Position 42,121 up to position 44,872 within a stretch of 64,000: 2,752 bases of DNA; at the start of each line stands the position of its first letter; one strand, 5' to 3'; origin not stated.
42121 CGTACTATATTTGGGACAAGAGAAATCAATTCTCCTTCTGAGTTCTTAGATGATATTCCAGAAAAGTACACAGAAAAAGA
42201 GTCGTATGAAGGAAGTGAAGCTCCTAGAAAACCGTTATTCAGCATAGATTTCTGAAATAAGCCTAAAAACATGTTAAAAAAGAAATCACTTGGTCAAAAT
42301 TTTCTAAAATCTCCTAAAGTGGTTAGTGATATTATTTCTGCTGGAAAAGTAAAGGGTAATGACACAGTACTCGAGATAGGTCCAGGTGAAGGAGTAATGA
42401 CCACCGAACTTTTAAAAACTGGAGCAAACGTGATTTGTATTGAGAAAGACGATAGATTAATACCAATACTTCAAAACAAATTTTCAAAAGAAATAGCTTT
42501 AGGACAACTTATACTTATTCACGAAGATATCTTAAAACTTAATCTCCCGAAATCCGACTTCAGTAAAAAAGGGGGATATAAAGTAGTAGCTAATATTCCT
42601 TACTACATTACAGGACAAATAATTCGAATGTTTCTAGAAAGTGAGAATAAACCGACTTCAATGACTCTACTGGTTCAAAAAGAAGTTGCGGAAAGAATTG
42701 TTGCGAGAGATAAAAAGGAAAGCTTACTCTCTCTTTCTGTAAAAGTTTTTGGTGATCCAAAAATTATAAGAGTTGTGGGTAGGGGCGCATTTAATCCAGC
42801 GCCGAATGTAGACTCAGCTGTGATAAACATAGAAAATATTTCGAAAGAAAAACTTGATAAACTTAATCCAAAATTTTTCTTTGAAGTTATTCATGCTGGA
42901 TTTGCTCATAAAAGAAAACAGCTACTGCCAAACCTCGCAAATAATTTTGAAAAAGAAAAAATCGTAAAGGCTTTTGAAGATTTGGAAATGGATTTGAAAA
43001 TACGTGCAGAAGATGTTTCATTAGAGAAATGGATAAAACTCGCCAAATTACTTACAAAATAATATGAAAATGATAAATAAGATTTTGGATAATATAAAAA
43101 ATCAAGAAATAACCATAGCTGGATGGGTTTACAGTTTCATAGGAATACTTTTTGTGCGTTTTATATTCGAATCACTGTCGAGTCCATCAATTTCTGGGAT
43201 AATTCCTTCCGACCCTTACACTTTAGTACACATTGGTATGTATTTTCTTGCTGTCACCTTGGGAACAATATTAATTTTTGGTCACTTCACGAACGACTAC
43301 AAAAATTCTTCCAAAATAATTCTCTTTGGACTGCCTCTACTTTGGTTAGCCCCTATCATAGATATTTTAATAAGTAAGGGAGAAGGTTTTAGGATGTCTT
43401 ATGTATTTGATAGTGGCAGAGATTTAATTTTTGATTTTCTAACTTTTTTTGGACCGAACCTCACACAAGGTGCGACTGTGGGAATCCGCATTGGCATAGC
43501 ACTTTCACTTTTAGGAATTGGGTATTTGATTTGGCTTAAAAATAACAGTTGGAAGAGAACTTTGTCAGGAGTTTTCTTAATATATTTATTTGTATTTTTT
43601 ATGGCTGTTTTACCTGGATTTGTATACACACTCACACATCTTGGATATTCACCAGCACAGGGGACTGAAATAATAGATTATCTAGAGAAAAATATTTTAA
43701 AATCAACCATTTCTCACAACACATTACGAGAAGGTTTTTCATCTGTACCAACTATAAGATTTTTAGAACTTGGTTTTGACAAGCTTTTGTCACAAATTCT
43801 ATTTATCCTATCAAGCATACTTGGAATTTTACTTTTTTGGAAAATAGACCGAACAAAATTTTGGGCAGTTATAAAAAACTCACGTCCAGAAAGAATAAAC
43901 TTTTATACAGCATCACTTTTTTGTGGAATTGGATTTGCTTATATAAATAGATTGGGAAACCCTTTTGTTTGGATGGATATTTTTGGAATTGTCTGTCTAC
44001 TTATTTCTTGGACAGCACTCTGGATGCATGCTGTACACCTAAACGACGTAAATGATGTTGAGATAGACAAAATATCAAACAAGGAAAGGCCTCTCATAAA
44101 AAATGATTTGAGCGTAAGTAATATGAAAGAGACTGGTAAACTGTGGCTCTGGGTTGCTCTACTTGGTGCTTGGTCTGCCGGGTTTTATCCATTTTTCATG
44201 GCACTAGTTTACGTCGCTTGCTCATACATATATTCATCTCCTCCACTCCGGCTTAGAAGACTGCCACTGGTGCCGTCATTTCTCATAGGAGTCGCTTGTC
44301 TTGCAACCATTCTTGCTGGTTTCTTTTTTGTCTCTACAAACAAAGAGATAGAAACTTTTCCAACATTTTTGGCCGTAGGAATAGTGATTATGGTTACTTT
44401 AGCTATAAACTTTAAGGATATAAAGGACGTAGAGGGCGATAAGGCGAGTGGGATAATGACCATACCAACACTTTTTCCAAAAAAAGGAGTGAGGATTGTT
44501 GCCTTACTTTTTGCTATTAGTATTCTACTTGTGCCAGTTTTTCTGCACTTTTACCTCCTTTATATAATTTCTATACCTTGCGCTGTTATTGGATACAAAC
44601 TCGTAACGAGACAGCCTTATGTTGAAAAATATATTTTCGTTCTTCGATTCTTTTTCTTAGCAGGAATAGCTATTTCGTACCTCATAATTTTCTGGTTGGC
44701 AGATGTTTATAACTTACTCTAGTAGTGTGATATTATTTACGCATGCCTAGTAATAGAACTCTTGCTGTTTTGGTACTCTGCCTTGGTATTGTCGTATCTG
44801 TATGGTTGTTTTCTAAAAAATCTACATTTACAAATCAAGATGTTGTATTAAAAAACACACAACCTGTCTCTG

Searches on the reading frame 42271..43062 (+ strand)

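Call 24: search_protein_families(library=pfam, proteins=[window:42271-43062:+], max_evalue=0.001)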
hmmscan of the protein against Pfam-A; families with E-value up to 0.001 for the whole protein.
window:42271-43062:+ (263 aa): 3 families
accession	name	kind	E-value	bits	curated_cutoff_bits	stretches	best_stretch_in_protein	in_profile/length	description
PF00398.26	RrnaAD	-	5.3e-58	196.6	24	1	3-262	4-262/263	Ribosomal RNA adenine dimethylase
PF13649.12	Methyltransf_25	-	0.00012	23.1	27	1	33-97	1-65/97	Methyltransferase domain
PF08241.18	Methyltransf_11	-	0.00068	20.7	21.2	0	34-97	1-61/95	Methyltransferase domain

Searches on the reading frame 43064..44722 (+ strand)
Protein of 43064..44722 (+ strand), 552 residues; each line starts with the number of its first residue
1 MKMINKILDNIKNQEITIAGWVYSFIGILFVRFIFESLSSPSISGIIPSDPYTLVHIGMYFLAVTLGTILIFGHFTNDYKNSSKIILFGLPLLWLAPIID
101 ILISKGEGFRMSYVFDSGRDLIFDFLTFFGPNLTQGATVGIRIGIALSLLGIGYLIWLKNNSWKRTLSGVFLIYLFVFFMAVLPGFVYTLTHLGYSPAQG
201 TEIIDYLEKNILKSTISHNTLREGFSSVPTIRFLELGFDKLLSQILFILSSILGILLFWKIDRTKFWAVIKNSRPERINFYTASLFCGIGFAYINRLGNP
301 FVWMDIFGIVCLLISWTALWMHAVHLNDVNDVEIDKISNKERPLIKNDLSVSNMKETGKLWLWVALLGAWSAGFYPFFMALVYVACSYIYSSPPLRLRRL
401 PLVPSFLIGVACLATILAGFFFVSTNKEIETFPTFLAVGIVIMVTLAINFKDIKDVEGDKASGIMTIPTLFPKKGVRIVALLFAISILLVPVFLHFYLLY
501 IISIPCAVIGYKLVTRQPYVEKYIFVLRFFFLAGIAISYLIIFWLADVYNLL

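Call 24: search_protein_families(library=pfam, proteins=[window:43064-44722:+], max_evalue=0.001)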
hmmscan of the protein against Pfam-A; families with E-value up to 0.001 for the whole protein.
window:43064-44722:+ (552 aa): 1 family
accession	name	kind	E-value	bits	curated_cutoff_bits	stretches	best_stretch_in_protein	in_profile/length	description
PF01040.23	UbiA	-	2.6e-26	92.9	34.2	1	307-517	20-235/250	UbiA prenyltransferase family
